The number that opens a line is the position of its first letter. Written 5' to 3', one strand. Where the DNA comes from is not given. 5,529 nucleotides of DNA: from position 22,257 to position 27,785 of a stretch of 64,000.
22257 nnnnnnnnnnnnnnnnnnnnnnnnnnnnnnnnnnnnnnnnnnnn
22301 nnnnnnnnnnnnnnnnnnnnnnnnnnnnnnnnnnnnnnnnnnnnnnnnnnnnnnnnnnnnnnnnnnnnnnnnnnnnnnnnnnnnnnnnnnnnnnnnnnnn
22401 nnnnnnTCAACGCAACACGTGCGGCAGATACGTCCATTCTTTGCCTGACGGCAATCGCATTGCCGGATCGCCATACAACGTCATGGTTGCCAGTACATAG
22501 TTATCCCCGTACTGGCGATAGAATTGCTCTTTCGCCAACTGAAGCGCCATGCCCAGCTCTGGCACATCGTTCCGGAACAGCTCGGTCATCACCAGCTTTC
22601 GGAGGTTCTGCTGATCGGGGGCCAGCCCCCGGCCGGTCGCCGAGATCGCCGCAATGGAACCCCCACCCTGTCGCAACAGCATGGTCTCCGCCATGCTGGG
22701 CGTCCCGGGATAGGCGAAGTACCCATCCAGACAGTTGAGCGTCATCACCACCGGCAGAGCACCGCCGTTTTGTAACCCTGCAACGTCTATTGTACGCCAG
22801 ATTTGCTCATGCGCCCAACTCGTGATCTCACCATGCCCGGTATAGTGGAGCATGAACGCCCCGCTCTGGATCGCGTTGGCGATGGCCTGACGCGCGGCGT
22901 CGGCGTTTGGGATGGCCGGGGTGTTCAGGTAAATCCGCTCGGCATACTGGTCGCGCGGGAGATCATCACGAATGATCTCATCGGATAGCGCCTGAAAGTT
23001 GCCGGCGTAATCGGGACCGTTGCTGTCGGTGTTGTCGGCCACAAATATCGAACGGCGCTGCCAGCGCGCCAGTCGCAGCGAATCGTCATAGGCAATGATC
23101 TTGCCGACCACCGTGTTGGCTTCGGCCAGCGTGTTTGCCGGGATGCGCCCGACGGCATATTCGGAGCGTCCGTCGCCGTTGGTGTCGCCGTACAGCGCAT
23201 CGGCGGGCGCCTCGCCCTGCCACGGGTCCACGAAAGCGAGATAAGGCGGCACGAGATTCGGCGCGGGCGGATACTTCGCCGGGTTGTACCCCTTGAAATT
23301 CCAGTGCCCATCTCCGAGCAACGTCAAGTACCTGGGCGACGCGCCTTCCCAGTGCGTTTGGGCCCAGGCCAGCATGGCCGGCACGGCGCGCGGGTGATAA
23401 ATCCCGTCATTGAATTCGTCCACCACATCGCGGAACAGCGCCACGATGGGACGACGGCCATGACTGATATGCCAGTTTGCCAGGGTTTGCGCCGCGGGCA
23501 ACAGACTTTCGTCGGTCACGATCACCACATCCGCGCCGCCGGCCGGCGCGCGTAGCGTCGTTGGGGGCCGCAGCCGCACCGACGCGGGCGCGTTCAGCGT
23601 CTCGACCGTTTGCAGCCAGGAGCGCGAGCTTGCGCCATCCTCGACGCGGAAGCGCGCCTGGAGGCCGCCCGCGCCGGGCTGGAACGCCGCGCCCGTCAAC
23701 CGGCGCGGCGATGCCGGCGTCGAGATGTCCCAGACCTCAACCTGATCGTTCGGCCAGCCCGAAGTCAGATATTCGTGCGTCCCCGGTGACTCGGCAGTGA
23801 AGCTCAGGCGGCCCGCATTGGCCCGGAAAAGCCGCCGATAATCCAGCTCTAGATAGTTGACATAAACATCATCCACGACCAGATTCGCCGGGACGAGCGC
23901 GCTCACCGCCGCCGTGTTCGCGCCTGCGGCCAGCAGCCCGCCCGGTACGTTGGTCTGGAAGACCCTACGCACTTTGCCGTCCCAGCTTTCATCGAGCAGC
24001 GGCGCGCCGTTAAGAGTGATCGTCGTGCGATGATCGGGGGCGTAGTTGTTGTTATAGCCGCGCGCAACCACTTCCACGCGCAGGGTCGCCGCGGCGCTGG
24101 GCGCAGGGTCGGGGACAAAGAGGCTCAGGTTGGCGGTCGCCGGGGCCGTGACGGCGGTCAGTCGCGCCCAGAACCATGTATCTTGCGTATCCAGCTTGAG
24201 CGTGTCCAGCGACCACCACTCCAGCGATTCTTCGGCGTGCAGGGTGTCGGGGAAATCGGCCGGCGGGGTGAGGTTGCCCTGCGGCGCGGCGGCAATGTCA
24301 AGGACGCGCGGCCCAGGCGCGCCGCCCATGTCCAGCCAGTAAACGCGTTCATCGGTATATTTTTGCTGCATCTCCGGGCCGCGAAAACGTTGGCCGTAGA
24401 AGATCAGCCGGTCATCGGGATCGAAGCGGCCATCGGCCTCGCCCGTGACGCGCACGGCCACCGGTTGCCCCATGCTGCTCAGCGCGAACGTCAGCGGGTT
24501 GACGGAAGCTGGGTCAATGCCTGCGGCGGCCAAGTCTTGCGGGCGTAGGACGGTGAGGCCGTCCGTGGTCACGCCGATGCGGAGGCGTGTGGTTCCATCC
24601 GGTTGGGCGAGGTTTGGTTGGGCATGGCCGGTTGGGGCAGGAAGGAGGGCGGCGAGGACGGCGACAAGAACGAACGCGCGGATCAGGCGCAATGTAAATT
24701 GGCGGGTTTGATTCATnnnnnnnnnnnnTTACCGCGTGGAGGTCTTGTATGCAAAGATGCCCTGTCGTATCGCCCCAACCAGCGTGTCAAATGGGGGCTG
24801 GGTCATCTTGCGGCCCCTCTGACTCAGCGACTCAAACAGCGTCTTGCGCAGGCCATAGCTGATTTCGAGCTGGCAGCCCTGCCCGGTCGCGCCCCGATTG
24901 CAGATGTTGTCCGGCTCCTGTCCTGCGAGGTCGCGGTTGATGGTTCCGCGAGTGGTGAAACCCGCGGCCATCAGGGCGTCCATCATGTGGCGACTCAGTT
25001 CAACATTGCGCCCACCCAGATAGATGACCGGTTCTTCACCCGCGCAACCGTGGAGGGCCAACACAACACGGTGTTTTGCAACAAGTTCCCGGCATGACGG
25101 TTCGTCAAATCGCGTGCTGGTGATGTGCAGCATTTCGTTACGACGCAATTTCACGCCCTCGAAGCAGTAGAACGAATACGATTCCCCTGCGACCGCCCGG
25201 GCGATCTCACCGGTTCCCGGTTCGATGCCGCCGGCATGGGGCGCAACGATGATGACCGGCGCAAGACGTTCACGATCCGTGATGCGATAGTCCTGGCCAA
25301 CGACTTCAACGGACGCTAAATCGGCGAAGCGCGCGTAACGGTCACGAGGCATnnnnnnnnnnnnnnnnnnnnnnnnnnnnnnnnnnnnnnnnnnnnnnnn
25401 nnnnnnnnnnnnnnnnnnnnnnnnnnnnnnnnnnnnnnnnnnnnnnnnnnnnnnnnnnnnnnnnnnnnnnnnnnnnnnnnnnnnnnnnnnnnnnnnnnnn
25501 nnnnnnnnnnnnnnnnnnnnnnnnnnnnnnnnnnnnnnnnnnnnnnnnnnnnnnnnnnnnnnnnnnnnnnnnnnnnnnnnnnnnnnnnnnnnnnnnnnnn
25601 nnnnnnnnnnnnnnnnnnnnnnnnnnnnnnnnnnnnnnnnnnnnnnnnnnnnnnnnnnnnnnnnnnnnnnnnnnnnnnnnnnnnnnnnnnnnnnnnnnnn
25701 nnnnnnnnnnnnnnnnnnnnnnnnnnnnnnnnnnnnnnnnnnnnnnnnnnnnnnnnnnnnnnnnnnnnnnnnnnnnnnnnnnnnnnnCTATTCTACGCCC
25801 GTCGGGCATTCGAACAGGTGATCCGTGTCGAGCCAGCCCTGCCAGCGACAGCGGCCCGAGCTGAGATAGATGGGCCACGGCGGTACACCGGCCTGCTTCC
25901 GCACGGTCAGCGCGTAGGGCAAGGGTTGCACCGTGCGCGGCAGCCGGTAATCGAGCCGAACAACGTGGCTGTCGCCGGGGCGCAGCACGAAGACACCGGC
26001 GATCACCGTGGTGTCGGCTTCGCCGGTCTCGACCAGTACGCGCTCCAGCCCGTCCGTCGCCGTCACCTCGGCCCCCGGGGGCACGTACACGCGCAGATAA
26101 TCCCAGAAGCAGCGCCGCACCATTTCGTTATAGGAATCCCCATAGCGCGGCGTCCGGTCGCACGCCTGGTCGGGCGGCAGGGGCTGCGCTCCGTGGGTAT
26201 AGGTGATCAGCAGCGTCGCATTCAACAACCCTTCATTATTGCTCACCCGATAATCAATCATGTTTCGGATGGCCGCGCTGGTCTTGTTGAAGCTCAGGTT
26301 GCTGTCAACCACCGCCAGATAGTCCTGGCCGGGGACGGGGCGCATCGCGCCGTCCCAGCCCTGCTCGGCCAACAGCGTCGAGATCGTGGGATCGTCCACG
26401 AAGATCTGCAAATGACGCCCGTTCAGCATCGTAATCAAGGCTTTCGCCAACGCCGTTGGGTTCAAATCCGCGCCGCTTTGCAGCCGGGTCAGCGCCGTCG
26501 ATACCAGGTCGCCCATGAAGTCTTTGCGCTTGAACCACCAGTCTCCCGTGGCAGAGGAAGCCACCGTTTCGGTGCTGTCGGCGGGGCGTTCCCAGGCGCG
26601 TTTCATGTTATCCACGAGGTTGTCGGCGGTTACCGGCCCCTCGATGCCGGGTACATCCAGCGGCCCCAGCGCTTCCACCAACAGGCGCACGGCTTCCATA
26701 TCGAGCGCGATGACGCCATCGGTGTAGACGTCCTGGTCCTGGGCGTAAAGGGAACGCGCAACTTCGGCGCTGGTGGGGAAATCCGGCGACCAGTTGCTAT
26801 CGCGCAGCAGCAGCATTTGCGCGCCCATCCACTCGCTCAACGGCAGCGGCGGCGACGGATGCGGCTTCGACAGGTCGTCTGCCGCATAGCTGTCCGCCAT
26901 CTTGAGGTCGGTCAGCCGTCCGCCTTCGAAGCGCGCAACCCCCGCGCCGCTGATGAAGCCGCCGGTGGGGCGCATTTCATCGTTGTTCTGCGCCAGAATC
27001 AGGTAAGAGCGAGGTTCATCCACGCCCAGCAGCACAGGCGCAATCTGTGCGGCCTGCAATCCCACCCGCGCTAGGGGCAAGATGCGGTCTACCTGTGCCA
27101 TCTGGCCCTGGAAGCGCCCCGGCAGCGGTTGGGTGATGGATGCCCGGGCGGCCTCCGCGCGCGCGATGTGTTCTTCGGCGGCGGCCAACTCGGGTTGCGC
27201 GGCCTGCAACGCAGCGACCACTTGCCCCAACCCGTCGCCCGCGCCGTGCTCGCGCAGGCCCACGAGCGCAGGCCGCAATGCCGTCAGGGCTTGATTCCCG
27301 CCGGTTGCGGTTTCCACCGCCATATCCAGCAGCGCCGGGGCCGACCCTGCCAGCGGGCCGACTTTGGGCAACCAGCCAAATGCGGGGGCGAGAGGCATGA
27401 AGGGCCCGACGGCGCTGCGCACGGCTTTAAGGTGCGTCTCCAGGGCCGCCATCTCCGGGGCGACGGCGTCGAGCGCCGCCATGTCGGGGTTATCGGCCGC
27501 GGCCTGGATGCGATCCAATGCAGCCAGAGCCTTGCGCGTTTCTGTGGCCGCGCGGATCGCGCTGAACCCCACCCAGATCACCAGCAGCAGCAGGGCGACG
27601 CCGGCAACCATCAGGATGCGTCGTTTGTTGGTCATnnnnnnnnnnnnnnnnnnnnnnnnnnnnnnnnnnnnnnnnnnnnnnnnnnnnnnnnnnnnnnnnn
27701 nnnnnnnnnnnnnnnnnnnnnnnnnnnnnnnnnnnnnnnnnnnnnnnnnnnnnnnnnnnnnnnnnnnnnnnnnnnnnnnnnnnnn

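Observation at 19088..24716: Tandem duplication of a module: Fn3-like membrane-anchored protein plus C25 gingipain-like peptidase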

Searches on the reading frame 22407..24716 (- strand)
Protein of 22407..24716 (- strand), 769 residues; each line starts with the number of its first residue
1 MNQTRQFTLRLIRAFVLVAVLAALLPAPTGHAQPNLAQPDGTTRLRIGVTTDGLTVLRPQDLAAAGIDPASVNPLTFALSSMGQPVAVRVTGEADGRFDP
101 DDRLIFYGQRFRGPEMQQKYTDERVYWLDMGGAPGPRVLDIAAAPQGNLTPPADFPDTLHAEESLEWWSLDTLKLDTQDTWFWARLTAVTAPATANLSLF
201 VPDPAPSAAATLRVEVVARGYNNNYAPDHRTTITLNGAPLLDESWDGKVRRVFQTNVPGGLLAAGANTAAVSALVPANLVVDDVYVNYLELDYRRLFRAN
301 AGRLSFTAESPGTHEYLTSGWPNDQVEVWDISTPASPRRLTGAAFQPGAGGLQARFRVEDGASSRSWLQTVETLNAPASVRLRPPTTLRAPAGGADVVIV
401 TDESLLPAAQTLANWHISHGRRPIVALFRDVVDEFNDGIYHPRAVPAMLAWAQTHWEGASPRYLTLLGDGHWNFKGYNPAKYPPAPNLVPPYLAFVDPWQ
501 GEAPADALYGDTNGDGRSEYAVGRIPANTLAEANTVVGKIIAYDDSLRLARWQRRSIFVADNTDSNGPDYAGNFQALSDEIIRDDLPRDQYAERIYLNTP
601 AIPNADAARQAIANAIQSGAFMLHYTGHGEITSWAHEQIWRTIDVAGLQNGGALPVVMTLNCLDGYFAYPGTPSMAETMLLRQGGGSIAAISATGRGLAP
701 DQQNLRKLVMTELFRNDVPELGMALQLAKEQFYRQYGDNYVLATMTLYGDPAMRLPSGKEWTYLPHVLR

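Call 3: search_protein_families(library=pfam, proteins=[window:22407-24716:-], max_evalue=0.01)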
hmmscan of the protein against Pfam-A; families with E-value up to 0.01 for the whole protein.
window:22407-24716:- (769 aa): 1 family
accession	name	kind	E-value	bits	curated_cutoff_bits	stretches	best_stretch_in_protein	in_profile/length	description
PF01364.23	Peptidase_C25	-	5.2e-75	253.4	23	1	398-755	2-374/374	Peptidase family C25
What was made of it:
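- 22407..24716 (-): C25#2: 769-residue PorU-like C25 peptidase with a classical signal peptide (about 24621-24716).
- Catalytic domain: 22452-23525.
- YTGHG: 22830-22844.
- CLDGYF: 22716-22733. PF01364 E 5.2e-75 (call 3).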

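Call 6: search_protein_families(library=ncbifam, proteins=[window:22407-24716:-], max_evalue=0.1)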
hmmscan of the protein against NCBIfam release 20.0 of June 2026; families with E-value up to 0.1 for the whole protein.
window:22407-24716:- (769 aa): 2 families
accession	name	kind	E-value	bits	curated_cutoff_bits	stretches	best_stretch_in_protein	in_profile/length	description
NF033707.1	T9SS_sortase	equivalog_domain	1.5e-73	248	420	1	84-759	63-736/1095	type IX secretion system sortase PorU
NF052324.1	PorU_rel_Nterm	equivalog_domain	1.4e-45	155.8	450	1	45-755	33-765/879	putative type IX secretion system sortase PorU2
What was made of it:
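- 22407..24716 (-): PorU model 248 bits, covering residues 84-759 against model positions 63-736 of 1095 (call 6).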

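Call 15: search_solved_structures(query=window:22407-24716:-, show_alignments=2, max_evalue=0.01)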
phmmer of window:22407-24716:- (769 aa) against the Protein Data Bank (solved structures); distinct sequences matched with E-value up to 0.01: 5.
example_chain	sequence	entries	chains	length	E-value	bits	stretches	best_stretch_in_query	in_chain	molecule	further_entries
6za2_A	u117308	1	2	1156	4.5e-16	61.4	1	395-755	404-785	Por secretion system protein porU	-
1cvr_A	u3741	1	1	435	4.7e-12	48.2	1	505-754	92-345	GINGIPAIN R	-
4ief_B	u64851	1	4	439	1.3e-11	46.7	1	505-754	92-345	Gingipain R2 Mature Domain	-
6y7o_A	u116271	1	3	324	0.00055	21.5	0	282-342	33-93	Tako8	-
6g6m_A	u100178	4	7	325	0.00056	21.5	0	282-342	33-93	Tako8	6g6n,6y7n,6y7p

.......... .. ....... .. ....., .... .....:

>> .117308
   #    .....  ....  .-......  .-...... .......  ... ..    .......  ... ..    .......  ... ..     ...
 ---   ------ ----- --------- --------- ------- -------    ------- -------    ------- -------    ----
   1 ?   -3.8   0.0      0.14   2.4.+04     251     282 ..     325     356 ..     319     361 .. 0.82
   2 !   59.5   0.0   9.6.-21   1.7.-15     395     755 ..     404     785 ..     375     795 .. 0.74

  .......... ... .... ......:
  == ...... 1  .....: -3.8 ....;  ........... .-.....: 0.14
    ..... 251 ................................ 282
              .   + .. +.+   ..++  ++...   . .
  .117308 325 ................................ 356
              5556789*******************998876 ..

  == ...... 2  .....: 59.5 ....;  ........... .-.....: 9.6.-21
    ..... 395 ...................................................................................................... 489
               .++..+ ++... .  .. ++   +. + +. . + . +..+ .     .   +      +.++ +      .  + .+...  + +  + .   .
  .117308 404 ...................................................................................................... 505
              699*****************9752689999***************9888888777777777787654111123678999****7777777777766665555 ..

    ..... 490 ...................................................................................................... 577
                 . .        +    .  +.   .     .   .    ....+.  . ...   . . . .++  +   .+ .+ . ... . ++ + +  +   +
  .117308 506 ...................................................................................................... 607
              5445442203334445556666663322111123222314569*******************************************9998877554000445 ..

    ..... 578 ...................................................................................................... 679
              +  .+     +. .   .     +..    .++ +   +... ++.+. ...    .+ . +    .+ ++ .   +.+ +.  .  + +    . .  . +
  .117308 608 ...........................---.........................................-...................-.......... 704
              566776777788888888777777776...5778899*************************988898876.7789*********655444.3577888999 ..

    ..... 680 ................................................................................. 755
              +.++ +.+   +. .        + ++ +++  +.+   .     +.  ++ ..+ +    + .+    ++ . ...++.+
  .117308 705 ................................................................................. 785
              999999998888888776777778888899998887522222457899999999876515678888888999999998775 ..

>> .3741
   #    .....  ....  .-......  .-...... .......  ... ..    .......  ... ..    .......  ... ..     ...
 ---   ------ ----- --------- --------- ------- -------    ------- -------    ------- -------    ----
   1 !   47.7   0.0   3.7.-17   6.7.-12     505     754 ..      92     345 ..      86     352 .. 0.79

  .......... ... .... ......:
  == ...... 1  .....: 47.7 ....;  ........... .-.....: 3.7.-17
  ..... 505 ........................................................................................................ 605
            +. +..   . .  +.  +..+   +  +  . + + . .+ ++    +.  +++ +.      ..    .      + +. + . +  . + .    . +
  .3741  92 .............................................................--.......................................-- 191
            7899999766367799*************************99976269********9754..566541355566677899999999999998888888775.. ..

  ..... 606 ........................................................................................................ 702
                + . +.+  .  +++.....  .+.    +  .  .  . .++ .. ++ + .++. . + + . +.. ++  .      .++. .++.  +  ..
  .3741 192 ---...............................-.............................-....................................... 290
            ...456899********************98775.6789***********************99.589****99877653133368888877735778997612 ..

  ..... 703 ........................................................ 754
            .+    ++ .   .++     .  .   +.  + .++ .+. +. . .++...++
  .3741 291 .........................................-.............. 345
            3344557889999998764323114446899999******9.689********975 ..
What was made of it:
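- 22407..24716 (-): Best PDB sequence hit is PorU 6za2, E 4.5e-16 (call 15).
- On Peptidase family C25 (Pfam PF01364 / MEROPS C25): YTGHG and C-L-x-G align with RgpB 'YTGHG' and 'CVNG' (call 15).
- On Gingipain subfamily (RgpB/Kgp): Asp163 aligns with Gln in C25#2 in a single pairwise HMM alignment (call 15), which is weak evidence.
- Closest known: Gingipains RgpB / Kgp. Different: In the pairwise HMM alignment the S1 Asp163 of RgpB aligns with Gln in C25#2 (call 15; my residue count, low weight), so Arg specificity is not expected.
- Checked: They align with RgpB His211/Cys244 (call 15).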

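Call 58: list_cluster_members(proteins=[P0121, window:22407-24716:-, P0001, P0241])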
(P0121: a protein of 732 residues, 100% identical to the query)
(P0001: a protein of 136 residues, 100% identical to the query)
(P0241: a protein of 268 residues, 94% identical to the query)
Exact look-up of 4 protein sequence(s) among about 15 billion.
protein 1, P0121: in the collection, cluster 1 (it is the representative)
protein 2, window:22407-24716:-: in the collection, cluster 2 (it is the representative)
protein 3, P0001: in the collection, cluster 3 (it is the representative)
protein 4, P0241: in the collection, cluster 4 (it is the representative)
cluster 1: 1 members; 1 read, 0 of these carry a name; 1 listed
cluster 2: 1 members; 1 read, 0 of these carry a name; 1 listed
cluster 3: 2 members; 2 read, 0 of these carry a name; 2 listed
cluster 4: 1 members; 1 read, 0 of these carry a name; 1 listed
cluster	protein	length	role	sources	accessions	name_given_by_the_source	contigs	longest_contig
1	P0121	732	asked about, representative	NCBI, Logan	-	-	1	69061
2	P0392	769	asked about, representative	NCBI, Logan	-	-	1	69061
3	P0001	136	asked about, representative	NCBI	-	-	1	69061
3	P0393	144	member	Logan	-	-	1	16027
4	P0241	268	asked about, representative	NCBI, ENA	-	-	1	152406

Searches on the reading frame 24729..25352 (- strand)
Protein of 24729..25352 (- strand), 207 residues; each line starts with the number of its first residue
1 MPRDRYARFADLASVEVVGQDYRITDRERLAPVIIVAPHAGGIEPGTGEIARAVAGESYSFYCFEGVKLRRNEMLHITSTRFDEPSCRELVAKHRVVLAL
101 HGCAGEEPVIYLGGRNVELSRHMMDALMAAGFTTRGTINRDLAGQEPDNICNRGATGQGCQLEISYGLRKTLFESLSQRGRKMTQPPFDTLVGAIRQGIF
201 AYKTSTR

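Call 3: search_protein_families(library=pfam, proteins=[window:24729-25352:-], max_evalue=0.01)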
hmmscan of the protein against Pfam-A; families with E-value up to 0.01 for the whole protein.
window:24729-25352:- (207 aa): 1 family
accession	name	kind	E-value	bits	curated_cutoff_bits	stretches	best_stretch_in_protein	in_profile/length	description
PF05908.16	Gamma_PGA_hydro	-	3.2e-61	206.6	22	1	6-188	1-185/191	Poly-gamma-glutamate hydrolase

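Call 6: search_protein_families(library=ncbifam, proteins=[window:24729-25352:-], max_evalue=0.1)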
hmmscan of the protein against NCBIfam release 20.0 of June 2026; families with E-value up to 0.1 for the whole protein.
window:24729-25352:- (207 aa): 0 families

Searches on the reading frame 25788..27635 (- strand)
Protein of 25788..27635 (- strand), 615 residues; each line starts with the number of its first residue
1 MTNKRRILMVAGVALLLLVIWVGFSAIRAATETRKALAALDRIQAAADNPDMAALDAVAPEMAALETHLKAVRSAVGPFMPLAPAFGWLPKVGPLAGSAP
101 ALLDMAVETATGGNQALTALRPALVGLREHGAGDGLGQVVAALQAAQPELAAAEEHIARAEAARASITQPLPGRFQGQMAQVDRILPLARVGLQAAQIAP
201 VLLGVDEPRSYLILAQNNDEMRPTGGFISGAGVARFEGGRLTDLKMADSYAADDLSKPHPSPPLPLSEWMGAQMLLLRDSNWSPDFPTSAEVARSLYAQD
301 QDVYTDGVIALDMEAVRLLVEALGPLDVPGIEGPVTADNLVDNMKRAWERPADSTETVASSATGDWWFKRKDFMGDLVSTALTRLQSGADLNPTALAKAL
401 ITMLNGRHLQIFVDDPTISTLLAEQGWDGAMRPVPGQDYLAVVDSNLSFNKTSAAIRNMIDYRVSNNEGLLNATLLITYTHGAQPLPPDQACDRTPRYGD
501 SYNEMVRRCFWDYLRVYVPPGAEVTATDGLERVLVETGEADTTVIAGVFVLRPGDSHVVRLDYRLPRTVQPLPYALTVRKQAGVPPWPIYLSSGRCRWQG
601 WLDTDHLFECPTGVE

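Call 3: search_protein_families(library=pfam, proteins=[window:25788-27635:-], max_evalue=0.01)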
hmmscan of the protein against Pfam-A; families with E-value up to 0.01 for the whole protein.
window:25788-27635:- (615 aa): 1 family
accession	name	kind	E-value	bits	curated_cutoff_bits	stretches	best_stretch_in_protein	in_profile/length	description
PF13196.11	DUF4012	-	4.3e-32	112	28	1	206-345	1-140/144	Protein of unknown function (DUF4012)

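Call 6: search_protein_families(library=ncbifam, proteins=[window:25788-27635:-], max_evalue=0.1)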
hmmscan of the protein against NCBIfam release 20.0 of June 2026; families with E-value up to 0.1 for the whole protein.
window:25788-27635:- (615 aa): 0 families
